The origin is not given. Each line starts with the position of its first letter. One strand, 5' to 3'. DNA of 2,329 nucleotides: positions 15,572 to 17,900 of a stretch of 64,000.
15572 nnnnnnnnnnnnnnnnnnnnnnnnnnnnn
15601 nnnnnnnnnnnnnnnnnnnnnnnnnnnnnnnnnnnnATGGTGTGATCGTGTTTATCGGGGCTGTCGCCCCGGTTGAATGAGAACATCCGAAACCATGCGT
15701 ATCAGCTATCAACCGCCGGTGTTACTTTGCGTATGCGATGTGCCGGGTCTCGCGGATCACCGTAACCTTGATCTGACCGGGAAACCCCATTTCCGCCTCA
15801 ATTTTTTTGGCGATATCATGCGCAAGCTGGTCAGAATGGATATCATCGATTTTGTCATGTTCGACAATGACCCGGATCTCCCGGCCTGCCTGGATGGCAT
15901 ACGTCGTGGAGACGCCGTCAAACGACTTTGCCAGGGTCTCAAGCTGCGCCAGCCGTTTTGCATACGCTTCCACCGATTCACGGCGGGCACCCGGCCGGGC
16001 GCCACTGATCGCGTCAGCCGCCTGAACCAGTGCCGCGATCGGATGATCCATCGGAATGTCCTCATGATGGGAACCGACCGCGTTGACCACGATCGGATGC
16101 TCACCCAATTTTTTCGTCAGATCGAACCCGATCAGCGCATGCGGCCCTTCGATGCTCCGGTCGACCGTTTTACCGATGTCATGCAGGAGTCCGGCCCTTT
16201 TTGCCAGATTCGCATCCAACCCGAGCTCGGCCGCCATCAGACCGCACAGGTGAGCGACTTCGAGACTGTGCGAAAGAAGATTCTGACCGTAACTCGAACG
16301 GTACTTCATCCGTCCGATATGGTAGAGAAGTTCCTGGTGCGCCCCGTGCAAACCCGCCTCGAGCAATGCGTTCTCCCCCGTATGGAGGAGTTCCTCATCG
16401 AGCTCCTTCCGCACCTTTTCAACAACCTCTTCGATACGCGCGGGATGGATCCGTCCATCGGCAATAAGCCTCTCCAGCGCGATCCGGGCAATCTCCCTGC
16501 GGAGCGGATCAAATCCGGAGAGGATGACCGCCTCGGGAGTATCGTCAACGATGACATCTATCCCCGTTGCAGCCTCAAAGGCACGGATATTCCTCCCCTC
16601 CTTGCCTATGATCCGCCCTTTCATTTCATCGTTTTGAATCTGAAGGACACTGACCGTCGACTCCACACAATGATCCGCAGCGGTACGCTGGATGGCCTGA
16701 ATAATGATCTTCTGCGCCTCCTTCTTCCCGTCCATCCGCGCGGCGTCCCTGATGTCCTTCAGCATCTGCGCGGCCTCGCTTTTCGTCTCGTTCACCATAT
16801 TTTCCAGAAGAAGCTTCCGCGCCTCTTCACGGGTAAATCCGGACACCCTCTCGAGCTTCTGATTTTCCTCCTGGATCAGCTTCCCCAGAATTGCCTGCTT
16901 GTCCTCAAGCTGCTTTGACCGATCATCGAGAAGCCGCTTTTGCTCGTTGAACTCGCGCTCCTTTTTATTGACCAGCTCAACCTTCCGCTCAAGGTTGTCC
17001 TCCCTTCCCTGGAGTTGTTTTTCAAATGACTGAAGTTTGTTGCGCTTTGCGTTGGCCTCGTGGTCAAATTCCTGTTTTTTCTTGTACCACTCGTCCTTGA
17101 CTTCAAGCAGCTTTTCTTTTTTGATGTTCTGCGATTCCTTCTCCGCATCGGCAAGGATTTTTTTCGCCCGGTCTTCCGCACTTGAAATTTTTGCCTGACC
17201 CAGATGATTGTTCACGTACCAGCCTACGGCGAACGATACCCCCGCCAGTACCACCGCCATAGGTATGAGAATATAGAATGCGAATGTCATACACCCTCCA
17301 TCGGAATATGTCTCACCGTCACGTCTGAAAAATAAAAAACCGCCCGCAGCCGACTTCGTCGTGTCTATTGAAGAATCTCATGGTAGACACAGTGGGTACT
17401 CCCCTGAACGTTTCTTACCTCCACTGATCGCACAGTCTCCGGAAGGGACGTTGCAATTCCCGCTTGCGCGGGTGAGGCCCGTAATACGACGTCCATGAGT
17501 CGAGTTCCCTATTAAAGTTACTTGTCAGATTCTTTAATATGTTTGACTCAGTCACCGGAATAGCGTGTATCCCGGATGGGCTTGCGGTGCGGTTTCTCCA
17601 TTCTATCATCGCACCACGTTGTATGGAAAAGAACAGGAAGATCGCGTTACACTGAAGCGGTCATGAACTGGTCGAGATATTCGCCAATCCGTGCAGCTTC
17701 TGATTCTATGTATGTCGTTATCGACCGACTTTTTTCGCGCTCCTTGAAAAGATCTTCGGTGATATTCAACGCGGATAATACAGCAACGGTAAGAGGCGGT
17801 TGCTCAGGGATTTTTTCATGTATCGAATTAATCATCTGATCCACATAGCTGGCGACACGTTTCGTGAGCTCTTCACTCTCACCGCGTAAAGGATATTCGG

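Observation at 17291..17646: Possible 6S-like structured RNA with its own extended -10 promoter, between zapA and rny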

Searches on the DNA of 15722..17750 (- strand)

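Call 4: search_rna_families(source=window, start=17200, end=17750, threshold=evalue, max_evalue=10, show_alignments=3)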
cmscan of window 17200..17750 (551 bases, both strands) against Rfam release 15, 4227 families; matches with E-value up to 10: 5.
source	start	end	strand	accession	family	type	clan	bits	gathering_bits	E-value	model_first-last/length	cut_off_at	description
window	17452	17475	+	RF01356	CRISPR-DR28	Gene; CRISPR;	-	23.1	35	0.1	1-24/24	no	CRISPR RNA direct repeat element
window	17697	17721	+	RF01339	CRISPR-DR27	Gene; CRISPR;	-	17.1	35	7.2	1-25/25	no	CRISPR RNA direct repeat element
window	17315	17350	-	RF01839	eeev_FSE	Cis-reg; frameshift_element;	-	13.1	80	8.7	1-73/73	no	eastern equine encephalitis ribosomal frameshift element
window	17605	17652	-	RF01989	SECIS_3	Cis-reg;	-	13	63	9.6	1-59/59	no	Selenocysteine insertion sequence 3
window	17582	17616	-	RF01281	snoR35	Gene; snRNA; snoRNA; CD-box;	CL00053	12.4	40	5.8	1-81/81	no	Small nucleolar RNA snoR35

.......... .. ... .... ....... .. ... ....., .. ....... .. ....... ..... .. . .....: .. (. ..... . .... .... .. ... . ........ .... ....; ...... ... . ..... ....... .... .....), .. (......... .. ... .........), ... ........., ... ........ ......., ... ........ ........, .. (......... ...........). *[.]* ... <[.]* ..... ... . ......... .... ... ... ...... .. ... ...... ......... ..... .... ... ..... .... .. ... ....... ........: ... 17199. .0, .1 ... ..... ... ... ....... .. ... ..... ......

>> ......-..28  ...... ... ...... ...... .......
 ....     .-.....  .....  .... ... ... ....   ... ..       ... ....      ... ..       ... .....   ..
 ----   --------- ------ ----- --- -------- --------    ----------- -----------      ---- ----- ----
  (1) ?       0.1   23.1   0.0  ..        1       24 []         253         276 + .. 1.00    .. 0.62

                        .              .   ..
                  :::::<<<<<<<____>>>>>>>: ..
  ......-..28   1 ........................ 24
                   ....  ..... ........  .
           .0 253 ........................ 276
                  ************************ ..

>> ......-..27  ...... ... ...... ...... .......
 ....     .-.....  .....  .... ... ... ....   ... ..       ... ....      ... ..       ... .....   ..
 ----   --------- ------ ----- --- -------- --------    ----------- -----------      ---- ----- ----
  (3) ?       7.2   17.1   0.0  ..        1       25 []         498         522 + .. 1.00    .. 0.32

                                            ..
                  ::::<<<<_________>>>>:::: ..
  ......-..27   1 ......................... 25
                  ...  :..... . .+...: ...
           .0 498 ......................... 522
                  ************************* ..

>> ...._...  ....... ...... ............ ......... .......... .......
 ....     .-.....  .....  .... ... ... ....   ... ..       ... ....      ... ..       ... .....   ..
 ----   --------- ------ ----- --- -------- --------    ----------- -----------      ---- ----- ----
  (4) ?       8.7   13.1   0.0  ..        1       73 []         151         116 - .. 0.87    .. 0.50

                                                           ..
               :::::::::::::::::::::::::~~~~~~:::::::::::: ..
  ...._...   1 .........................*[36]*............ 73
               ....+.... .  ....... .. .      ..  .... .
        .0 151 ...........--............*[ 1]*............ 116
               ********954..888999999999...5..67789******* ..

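Call 11: search_rna_families(sources=[L001, L003, L007, L013, L016, L022, L025, L030, L046, L059, L068, L072, L073, L076, L079, L080, L051, L064, L037, L026], threshold=gathering)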
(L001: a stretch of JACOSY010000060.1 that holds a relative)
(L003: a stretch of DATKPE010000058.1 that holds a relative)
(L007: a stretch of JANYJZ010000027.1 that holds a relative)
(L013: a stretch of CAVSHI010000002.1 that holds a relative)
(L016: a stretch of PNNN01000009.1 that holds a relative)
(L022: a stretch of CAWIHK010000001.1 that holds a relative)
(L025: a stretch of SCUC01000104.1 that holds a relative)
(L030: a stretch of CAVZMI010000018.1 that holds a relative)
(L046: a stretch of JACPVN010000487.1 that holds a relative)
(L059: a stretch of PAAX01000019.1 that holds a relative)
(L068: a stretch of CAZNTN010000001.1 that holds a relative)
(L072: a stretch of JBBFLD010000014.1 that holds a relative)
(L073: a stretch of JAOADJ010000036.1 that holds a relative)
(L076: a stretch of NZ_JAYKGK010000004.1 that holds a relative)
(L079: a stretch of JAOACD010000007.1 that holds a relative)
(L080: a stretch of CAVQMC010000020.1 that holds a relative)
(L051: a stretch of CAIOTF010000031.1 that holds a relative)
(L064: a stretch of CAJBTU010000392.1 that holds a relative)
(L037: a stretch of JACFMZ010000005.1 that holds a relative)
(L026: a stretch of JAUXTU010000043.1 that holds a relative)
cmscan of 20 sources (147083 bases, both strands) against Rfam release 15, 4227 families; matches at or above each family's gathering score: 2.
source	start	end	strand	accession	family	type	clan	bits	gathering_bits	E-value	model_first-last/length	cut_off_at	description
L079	6485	6558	-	RF00005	tRNA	Gene; tRNA;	CL00001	67.1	29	4.6e-12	1-71/71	no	tRNA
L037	2738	2981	+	RF00013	6S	Gene;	-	47.7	46.4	4.1e-06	1-187/187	no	6S / SsrS RNA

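Call 12: search_rna_families(source=L037, start=2600, end=3050, threshold=evalue, max_evalue=1, show_alignments=2)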
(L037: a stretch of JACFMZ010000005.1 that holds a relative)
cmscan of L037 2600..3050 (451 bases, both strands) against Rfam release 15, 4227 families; matches with E-value up to 1: 2.
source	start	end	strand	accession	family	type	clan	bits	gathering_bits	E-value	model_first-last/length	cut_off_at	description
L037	2738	2981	+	RF00013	6S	Gene;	-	47.7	46.4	1.3e-08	1-187/187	no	6S / SsrS RNA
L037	2687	2792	+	RF02079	STnc180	Gene; sRNA;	-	20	50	0.11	1-208/208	no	Enterobacterial sRNA STnc180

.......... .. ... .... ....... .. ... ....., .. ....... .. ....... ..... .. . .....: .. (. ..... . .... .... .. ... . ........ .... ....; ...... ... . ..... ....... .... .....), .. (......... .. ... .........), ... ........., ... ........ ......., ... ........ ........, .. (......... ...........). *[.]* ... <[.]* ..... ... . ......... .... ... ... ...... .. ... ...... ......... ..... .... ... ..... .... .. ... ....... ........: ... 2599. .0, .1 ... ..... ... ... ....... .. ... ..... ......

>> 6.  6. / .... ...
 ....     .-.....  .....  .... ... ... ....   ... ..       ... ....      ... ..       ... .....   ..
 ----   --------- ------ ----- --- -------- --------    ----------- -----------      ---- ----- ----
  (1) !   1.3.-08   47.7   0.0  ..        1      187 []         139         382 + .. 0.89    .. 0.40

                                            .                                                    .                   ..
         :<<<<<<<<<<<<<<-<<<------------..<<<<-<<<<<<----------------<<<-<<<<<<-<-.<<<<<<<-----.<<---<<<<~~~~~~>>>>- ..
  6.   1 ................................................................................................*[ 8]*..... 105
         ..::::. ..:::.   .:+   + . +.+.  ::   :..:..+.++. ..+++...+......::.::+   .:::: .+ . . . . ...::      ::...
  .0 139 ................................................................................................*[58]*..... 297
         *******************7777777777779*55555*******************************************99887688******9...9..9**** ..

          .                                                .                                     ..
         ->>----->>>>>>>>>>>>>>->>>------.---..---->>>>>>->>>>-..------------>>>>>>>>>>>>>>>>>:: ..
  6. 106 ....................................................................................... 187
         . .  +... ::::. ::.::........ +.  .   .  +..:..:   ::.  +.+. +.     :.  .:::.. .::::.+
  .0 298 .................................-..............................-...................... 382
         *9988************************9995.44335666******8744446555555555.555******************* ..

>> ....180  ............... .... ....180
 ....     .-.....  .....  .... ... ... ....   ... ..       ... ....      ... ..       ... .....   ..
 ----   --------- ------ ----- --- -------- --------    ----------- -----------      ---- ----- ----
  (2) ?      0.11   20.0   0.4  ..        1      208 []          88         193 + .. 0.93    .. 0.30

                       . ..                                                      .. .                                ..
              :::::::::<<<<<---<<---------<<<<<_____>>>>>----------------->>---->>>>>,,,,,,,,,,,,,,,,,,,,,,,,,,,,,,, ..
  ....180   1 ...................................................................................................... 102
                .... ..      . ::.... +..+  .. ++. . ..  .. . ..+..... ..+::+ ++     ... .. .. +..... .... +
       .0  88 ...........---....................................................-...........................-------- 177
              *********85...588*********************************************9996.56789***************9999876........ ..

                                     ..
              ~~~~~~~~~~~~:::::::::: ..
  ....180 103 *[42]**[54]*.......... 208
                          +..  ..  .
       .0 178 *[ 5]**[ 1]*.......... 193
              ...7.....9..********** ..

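Call 15: search_rna_families(sources=[L017, L021, L065, L030, L066, L039, L024, L043, L050], threshold=evalue, max_evalue=1, show_alignments=2)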
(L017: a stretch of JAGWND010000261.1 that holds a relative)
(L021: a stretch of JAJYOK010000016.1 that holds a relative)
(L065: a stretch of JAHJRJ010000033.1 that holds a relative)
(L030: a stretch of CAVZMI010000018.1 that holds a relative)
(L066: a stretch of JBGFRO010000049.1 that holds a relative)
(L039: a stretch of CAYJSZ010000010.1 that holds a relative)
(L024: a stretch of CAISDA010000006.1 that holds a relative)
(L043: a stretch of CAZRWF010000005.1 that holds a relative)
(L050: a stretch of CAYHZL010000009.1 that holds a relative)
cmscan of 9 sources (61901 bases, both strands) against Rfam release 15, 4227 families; matches with E-value up to 1: 4.
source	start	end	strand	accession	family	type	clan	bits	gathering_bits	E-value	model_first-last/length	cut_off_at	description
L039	2699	2949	+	RF00013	6S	Gene;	-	44.4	46.4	1.1e-05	1-187/187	no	6S / SsrS RNA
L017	519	759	+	RF00013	6S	Gene;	-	39.3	46.4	0.00018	1-187/187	no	6S / SsrS RNA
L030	7389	7494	-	RF04194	mir-57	Gene; miRNA;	-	25.2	44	0.49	1-84/84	no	mir-57 microRNA precursor family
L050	4637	4736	+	RF00114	S15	Cis-reg; leader;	CL00121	25.2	39.5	0.11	1-117/117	no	Ribosomal S15 leader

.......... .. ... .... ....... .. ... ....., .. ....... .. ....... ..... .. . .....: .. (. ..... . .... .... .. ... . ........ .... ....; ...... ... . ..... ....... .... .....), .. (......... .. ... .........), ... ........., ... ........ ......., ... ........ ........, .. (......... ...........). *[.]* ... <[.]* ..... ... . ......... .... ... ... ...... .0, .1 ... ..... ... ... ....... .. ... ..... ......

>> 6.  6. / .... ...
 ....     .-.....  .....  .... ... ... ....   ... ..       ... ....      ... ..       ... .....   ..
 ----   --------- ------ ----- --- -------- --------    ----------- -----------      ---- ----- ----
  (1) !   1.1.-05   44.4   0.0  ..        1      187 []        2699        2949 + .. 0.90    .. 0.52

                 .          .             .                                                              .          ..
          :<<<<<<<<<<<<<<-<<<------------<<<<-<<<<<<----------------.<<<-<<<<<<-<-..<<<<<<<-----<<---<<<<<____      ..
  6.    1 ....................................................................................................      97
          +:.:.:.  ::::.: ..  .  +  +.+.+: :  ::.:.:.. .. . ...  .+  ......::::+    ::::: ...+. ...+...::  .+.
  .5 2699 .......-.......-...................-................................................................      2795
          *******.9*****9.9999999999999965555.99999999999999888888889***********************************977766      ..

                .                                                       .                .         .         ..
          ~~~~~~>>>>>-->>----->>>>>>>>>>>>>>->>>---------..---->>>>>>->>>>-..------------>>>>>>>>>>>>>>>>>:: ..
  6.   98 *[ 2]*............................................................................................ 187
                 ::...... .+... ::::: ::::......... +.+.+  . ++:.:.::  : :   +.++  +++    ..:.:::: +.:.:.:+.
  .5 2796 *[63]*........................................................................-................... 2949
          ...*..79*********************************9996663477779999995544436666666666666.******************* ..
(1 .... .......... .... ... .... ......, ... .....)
